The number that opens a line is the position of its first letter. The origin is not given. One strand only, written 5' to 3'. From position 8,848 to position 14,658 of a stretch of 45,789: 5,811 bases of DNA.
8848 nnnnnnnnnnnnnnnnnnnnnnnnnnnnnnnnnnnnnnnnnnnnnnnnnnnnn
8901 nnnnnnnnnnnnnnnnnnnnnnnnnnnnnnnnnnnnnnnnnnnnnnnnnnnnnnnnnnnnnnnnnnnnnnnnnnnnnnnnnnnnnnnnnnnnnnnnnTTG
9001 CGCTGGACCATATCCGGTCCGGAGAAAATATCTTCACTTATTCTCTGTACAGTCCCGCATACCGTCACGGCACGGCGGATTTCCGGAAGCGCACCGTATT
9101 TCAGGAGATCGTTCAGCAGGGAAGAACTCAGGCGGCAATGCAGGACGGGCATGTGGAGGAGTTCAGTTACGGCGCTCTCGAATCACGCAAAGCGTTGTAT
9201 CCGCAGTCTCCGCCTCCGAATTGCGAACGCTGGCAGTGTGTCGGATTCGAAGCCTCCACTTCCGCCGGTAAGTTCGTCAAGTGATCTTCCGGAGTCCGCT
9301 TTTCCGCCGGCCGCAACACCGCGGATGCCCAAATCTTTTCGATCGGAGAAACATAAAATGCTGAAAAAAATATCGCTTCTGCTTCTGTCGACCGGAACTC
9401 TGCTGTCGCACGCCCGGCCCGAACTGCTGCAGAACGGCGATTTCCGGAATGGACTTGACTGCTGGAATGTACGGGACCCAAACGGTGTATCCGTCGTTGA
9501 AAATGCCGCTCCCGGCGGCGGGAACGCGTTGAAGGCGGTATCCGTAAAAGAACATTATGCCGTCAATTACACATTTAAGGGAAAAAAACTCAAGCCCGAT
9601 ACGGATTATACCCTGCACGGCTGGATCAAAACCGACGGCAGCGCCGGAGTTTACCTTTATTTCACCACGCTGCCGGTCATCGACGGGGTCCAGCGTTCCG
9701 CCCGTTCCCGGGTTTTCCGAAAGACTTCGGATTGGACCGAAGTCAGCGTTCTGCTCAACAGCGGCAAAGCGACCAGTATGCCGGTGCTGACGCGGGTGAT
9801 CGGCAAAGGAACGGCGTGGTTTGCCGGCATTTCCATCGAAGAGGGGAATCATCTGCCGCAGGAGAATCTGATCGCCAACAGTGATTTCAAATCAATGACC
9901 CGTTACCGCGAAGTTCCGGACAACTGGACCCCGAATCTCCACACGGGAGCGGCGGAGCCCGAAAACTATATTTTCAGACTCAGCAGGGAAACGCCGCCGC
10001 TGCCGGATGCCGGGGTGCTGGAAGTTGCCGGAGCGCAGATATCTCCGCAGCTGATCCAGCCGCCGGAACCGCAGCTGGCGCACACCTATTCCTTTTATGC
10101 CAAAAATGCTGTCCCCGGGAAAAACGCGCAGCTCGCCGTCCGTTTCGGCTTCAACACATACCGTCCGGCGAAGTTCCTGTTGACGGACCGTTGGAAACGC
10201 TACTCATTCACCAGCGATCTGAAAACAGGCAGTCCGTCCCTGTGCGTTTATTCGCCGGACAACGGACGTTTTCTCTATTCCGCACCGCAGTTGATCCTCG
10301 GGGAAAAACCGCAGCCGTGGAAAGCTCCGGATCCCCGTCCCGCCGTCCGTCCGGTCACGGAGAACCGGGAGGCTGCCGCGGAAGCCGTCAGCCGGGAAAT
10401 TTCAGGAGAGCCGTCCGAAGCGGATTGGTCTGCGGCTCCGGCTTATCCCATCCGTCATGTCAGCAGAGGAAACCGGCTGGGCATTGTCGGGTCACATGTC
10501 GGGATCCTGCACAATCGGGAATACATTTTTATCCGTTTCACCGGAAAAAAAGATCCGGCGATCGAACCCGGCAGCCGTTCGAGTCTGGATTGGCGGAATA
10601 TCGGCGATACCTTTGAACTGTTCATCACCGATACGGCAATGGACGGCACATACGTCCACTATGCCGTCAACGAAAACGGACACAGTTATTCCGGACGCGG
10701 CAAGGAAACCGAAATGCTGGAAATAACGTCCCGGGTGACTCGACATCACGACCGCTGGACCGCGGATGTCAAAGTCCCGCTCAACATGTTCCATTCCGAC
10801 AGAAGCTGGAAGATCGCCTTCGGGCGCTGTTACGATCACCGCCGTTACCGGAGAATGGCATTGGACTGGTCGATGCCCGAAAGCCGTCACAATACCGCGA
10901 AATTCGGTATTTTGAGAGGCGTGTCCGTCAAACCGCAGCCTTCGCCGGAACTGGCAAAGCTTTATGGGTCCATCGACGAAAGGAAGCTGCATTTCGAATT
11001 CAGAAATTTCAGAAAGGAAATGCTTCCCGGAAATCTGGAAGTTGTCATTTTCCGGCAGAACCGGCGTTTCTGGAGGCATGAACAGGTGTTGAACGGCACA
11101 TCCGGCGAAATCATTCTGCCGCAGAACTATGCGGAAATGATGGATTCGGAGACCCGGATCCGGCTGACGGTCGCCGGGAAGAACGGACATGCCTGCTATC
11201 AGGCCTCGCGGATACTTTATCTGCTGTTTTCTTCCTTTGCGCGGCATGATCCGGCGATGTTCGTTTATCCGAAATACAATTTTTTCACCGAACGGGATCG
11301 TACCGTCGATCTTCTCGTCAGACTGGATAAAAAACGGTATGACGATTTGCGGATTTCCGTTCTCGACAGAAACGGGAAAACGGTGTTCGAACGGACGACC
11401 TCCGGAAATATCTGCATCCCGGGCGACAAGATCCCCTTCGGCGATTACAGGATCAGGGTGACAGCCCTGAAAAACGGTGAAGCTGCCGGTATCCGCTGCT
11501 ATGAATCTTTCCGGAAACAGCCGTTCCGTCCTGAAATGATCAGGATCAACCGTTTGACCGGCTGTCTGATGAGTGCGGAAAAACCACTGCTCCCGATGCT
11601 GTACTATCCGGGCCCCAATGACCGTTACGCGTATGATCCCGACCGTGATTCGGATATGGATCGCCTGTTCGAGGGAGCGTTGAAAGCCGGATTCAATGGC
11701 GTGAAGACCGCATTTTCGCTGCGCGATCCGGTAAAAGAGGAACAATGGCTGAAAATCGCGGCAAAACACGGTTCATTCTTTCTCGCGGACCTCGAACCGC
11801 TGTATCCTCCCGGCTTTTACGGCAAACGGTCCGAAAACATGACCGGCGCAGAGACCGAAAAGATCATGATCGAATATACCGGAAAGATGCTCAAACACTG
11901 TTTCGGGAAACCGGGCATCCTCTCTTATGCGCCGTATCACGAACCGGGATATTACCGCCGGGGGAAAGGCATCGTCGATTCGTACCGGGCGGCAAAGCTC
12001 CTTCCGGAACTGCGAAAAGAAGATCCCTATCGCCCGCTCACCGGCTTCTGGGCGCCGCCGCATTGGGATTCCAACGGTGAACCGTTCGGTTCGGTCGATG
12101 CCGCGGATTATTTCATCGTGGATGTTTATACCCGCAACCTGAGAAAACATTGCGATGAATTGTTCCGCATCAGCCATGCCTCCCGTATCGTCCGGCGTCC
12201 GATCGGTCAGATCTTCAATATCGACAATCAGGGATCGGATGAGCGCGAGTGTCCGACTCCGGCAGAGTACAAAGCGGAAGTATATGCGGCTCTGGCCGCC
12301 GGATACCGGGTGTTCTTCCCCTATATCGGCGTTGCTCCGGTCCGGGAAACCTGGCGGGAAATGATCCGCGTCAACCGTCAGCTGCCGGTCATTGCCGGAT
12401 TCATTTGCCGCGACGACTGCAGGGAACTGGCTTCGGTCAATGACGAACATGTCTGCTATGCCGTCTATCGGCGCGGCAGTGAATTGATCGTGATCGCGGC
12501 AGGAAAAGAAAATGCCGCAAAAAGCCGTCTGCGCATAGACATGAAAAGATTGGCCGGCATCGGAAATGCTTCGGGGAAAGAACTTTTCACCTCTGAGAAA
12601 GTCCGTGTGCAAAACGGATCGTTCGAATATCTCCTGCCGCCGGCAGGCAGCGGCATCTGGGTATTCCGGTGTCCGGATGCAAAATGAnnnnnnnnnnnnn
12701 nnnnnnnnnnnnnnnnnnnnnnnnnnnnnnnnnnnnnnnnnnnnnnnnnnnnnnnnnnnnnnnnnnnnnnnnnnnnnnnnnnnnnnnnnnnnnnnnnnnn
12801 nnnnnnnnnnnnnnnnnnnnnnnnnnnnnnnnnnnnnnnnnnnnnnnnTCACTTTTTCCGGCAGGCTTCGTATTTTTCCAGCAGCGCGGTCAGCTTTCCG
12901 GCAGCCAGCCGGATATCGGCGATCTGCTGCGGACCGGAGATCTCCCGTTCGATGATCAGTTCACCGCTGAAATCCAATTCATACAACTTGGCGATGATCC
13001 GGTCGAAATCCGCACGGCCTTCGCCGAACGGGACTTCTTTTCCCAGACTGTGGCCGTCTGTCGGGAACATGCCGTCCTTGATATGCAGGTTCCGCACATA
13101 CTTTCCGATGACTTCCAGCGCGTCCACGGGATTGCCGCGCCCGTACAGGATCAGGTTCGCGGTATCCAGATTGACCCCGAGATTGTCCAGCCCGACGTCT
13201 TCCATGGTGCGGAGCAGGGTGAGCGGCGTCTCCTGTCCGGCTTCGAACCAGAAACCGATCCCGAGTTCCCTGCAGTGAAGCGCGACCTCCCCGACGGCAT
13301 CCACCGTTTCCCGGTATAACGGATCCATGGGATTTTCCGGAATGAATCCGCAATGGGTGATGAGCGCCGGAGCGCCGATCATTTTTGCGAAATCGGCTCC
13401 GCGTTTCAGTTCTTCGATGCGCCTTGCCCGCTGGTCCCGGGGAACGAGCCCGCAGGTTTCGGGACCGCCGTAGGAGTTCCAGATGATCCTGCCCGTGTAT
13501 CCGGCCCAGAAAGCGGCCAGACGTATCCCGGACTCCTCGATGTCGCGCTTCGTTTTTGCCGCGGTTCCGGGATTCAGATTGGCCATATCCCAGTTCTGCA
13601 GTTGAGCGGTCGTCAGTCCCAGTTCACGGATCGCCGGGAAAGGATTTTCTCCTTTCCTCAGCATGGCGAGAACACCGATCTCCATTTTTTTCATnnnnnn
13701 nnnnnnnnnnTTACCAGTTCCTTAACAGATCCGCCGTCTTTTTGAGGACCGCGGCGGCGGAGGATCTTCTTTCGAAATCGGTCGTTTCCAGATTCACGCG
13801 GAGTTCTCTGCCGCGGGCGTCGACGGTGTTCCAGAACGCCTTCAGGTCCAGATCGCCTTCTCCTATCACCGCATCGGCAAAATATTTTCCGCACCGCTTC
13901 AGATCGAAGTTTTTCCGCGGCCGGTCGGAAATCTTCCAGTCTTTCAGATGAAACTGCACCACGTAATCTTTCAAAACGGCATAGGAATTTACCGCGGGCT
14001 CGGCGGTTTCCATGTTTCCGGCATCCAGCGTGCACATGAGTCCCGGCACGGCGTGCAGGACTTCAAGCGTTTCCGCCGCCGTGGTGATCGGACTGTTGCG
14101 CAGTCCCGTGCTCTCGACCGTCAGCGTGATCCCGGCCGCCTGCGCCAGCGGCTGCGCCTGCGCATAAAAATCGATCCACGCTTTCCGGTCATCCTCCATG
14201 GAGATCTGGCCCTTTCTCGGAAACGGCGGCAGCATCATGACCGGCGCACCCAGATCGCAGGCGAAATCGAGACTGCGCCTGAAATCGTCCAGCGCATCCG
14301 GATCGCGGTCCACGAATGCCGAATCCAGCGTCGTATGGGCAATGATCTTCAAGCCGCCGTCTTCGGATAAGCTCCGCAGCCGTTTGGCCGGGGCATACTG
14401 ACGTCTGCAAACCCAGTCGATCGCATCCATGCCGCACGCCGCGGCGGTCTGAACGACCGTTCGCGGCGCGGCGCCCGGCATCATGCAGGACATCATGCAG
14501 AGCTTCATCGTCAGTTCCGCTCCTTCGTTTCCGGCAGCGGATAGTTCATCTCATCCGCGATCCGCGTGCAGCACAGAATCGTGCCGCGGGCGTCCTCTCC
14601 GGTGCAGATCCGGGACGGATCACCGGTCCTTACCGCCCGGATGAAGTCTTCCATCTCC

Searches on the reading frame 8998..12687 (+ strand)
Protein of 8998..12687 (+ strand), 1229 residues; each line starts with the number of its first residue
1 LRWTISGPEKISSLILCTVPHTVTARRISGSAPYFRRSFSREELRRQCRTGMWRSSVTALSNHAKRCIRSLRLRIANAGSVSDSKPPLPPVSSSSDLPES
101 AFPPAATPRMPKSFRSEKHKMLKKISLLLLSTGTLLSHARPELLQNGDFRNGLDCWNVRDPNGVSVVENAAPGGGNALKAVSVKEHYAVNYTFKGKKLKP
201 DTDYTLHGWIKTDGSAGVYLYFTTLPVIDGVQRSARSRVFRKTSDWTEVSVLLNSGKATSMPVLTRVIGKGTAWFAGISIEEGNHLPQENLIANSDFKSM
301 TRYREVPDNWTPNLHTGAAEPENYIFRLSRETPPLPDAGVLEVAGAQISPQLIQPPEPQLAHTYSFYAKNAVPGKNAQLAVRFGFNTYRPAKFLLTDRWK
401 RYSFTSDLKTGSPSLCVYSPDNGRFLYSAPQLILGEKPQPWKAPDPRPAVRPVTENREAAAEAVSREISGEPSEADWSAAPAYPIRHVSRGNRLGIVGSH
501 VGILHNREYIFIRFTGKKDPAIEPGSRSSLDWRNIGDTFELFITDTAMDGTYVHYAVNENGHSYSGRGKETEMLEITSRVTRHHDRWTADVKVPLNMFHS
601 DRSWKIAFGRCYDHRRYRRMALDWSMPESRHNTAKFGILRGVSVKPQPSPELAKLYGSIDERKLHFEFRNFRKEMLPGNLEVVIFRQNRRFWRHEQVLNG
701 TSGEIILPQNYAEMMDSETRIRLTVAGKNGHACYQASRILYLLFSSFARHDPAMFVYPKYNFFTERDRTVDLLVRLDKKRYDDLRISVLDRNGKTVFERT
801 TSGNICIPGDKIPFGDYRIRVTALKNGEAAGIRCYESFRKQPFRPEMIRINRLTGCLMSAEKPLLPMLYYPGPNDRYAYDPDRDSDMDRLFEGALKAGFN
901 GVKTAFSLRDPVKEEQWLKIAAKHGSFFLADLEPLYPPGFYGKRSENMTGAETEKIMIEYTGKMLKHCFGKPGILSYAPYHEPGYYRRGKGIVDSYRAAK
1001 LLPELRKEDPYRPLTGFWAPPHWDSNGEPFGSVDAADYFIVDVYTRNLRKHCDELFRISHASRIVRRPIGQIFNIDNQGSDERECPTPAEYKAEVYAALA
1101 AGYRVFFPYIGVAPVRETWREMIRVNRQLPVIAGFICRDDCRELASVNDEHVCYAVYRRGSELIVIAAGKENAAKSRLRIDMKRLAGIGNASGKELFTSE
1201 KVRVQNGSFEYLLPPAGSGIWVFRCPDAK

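Call 17: search_protein_families(library=pfam, proteins=[window:8998-12687:+], max_evalue=0.001)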
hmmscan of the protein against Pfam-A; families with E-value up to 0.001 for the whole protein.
window:8998-12687:+ (1229 aa): 1 family
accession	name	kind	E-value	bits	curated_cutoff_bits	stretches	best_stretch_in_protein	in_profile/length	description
PF02018.23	CBM_4_9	-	1.3e-07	32.5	25.9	1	142-252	2-115/136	Carbohydrate binding domain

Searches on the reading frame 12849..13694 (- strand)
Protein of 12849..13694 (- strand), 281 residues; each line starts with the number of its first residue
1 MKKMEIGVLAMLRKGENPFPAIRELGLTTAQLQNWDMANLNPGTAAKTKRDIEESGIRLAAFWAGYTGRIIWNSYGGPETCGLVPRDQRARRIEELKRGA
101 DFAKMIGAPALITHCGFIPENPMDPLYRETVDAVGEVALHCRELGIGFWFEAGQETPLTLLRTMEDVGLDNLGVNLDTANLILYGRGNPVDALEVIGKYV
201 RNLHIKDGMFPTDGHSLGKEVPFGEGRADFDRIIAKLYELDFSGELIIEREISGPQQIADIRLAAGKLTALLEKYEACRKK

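Call 18: search_protein_families(library=pfam, proteins=[window:12849-13694:-], max_evalue=0.001)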
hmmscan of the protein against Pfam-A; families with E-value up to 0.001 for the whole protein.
window:12849-13694:- (281 aa): 1 family
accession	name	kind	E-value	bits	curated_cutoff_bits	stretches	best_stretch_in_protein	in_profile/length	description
PF01261.30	AP_endonuc_2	-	4.8e-27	95.7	31.1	1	21-254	3-233/249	Xylose isomerase-like TIM barrel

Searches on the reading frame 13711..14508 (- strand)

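Call 18: search_protein_families(library=pfam, proteins=[window:13711-14508:-], max_evalue=0.001)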
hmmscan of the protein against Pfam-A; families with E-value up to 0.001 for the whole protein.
window:13711-14508:- (265 aa): 1 family
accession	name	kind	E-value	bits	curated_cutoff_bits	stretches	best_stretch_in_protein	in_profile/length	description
PF01261.30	AP_endonuc_2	-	6.4e-23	82.2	31.1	1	20-264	2-248/249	Xylose isomerase-like TIM barrel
